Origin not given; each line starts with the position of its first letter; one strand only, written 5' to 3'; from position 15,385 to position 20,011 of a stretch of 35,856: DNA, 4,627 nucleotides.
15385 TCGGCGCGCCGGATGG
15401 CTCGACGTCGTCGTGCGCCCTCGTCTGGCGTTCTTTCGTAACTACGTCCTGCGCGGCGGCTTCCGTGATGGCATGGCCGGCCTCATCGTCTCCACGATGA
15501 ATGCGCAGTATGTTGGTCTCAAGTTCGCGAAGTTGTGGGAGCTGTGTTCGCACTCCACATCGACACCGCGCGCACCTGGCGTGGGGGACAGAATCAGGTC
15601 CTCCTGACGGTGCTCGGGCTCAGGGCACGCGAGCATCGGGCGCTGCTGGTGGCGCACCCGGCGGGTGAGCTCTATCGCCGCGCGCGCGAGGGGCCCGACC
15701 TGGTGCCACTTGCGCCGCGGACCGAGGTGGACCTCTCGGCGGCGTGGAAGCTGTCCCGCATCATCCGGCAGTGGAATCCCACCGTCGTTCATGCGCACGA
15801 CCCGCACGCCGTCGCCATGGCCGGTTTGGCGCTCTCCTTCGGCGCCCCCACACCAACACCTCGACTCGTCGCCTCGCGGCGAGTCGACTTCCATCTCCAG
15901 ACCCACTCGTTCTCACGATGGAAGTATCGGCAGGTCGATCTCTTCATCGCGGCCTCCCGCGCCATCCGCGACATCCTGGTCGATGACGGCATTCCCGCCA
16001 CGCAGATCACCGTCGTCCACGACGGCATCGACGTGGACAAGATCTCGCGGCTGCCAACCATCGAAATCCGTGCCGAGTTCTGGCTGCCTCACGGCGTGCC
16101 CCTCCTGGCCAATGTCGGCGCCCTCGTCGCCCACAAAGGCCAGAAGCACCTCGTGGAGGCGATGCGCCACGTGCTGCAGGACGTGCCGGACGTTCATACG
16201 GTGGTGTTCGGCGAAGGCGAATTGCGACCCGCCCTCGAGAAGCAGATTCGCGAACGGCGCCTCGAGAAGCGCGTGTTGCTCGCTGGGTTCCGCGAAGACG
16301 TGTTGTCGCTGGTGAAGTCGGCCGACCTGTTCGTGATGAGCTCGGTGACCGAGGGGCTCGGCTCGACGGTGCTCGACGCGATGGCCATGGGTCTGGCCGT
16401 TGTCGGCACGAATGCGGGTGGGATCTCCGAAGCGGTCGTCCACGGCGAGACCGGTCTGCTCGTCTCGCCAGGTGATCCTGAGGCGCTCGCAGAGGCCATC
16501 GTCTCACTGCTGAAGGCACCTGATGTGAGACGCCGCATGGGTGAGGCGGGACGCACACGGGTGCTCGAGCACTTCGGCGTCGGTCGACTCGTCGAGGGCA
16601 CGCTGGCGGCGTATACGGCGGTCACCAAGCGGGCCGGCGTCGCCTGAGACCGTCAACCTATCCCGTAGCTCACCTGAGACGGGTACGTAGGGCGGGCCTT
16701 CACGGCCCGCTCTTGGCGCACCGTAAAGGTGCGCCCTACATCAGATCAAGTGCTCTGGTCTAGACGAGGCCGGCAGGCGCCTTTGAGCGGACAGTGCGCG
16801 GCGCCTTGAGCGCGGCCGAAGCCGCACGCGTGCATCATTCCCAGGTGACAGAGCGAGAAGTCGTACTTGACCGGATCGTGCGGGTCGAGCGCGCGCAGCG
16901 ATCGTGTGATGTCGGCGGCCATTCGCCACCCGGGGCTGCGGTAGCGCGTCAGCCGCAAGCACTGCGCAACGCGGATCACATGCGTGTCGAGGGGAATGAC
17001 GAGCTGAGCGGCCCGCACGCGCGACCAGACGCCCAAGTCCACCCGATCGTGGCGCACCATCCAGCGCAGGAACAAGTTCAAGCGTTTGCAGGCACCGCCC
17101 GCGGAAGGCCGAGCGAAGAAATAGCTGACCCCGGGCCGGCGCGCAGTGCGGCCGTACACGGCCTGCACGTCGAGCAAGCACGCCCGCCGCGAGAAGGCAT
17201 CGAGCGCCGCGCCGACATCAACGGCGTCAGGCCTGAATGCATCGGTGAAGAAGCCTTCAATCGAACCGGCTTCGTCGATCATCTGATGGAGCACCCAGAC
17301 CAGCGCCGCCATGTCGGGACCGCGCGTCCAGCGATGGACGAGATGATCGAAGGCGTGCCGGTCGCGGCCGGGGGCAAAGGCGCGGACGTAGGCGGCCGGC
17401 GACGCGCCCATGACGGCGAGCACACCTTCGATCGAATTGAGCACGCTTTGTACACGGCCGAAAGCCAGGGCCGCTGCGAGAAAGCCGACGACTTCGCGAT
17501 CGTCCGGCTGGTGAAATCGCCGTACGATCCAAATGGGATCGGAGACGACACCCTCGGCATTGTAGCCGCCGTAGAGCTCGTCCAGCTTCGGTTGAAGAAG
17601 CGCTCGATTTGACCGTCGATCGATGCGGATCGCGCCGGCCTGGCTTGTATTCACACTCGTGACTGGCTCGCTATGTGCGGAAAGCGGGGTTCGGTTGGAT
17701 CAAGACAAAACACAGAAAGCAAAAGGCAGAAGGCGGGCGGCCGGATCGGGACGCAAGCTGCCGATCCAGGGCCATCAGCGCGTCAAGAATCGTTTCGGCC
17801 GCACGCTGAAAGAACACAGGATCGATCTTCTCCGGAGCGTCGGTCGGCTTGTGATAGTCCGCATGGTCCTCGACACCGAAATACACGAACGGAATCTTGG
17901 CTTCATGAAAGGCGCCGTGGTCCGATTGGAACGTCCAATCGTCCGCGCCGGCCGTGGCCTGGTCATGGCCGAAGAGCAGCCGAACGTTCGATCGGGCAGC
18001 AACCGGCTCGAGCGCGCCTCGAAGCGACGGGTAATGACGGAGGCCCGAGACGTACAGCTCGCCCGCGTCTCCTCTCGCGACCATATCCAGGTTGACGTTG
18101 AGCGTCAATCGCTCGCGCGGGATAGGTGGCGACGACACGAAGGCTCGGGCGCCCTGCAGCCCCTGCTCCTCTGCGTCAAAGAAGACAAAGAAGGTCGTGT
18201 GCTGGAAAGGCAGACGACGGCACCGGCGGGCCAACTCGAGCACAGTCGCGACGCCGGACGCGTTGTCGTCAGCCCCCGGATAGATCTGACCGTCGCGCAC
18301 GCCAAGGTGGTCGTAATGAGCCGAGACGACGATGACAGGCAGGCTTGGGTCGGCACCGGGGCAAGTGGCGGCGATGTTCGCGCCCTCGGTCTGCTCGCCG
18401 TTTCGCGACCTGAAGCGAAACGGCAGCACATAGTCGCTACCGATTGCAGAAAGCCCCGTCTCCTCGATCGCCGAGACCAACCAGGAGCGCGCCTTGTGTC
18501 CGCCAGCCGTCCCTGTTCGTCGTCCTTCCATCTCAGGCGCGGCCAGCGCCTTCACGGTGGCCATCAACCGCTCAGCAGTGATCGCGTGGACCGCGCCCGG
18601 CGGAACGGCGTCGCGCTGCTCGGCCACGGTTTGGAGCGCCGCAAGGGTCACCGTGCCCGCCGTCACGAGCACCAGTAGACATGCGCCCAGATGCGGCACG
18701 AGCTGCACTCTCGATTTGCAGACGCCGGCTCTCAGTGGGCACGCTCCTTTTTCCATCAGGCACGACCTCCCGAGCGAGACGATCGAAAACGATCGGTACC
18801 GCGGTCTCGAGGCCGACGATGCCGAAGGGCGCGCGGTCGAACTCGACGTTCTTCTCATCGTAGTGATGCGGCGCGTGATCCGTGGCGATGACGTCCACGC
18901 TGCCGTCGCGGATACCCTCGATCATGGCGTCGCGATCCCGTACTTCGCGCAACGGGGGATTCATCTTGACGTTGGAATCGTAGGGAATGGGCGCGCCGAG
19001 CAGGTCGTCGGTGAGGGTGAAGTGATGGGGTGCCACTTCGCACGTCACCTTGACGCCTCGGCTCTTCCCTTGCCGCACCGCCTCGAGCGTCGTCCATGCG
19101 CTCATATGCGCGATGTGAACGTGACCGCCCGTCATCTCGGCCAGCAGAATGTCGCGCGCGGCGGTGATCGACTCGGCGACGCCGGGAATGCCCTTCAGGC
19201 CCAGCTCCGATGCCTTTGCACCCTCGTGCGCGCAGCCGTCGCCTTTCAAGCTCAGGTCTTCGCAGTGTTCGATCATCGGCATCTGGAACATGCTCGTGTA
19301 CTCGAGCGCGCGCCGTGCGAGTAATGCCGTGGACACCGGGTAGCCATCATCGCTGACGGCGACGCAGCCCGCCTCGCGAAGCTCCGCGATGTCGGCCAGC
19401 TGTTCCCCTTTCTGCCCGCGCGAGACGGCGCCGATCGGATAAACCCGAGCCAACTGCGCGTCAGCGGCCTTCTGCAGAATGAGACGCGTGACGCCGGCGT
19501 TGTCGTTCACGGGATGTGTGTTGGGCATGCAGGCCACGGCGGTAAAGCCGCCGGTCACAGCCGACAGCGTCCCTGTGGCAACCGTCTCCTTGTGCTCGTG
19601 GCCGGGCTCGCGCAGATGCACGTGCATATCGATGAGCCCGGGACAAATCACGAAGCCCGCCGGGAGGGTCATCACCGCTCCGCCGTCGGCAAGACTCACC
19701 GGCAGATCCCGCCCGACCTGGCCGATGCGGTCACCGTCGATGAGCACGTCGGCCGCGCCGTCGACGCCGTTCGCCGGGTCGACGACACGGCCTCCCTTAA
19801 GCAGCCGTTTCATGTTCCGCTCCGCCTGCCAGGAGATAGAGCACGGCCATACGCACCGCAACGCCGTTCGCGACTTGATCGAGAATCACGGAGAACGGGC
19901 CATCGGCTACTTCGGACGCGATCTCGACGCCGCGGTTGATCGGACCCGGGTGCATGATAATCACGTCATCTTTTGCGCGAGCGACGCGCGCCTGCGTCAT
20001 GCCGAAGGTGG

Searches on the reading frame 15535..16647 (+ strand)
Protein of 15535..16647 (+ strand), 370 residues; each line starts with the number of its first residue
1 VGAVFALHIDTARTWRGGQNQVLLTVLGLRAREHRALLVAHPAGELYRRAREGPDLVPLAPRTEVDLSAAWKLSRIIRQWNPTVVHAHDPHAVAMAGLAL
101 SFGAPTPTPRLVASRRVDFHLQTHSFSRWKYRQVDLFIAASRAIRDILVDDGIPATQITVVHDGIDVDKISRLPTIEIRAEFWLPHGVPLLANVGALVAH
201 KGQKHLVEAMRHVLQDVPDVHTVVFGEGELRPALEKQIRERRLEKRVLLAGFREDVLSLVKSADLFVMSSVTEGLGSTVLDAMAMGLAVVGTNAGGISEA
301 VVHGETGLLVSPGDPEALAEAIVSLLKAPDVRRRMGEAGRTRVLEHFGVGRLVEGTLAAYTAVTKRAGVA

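Call 75: search_protein_families(library=pfam, proteins=[window:15535-16647:+], max_evalue=0.00001)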
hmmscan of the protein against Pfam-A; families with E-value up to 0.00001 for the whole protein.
window:15535-16647:+ (370 aa): 6 families
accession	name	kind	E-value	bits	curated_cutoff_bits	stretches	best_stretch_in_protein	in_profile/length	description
PF00534.26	Glycos_transf_1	-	5.3e-42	143.7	26.4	1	178-341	5-171/172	Glycosyl transferases group 1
PF13692.12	Glyco_trans_1_4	-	6.2e-38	130.7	27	1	190-327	3-141/142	Glycosyl transferases group 1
PF13439.12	Glyco_transf_4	-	1e-20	74.9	28.5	1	17-169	3-170/170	Glycosyltransferase Family 4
PF13579.12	Glyco_trans_4_4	-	1.9e-13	51.5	29.7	1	17-164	2-158/158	Glycosyl transferase 4-like domain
PF13524.12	Glyco_trans_1_2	-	2.6e-07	31.1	25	1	218-347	13-133/144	Glycosyl transferase-like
PF20706.3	GT4-conflict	-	4.9e-06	26.2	26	1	200-301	211-320/385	Family 4 Glycosyltransferase in conflict systems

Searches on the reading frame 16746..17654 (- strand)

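Call 76: search_protein_families(library=pfam, proteins=[window:16746-17654:-], max_evalue=0.00001)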
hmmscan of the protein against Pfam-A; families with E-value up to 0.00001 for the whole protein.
window:16746-17654:- (302 aa): 1 family
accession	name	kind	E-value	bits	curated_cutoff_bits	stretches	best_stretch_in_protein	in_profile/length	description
PF09674.15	DUF2400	-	1e-66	225.7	25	1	39-273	1-224/225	Protein of unknown function (DUF2400)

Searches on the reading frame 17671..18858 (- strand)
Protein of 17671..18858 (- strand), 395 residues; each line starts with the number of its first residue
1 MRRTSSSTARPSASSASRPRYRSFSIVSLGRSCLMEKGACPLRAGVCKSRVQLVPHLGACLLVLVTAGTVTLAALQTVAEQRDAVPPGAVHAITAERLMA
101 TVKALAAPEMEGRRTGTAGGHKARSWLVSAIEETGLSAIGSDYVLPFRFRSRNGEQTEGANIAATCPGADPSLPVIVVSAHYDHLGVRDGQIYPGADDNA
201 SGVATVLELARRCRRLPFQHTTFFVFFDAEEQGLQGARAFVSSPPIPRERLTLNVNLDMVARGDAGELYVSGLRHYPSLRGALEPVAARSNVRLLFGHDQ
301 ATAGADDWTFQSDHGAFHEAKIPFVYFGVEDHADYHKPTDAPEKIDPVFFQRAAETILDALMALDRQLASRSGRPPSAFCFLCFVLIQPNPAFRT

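Call 76: search_protein_families(library=pfam, proteins=[window:17671-18858:-], max_evalue=0.00001)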
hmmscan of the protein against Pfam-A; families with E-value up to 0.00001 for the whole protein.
window:17671-18858:- (395 aa): 1 family
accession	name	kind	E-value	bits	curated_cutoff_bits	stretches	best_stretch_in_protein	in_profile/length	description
PF04389.22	Peptidase_M28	-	4.4e-40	137.9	21.3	1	161-359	1-191/193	Peptidase family M28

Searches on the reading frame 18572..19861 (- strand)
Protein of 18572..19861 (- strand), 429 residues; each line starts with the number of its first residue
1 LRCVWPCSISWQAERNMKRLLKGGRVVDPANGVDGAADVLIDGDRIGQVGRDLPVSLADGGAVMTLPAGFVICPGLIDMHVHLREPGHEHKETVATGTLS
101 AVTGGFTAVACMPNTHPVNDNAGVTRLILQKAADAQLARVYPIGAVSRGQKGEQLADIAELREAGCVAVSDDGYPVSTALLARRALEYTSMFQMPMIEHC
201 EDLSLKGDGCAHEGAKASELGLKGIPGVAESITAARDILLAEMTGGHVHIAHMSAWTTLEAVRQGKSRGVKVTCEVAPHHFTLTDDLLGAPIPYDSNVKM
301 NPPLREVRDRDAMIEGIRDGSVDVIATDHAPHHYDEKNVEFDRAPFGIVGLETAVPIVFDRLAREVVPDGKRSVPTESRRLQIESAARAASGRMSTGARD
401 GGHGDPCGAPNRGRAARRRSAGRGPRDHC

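Call 76: search_protein_families(library=pfam, proteins=[window:18572-19861:-], max_evalue=0.00001)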
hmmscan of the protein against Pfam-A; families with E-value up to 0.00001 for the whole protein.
window:18572-19861:- (429 aa): 2 families
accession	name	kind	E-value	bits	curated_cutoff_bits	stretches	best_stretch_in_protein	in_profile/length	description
PF01979.26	Amidohydro_1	-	6.8e-15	55.6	25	1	71-330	1-252/345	Amidohydrolase family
PF12890.13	DHOase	-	1.9e-13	51.1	21.2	1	71-254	3-138/142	Dihydro-orotase-like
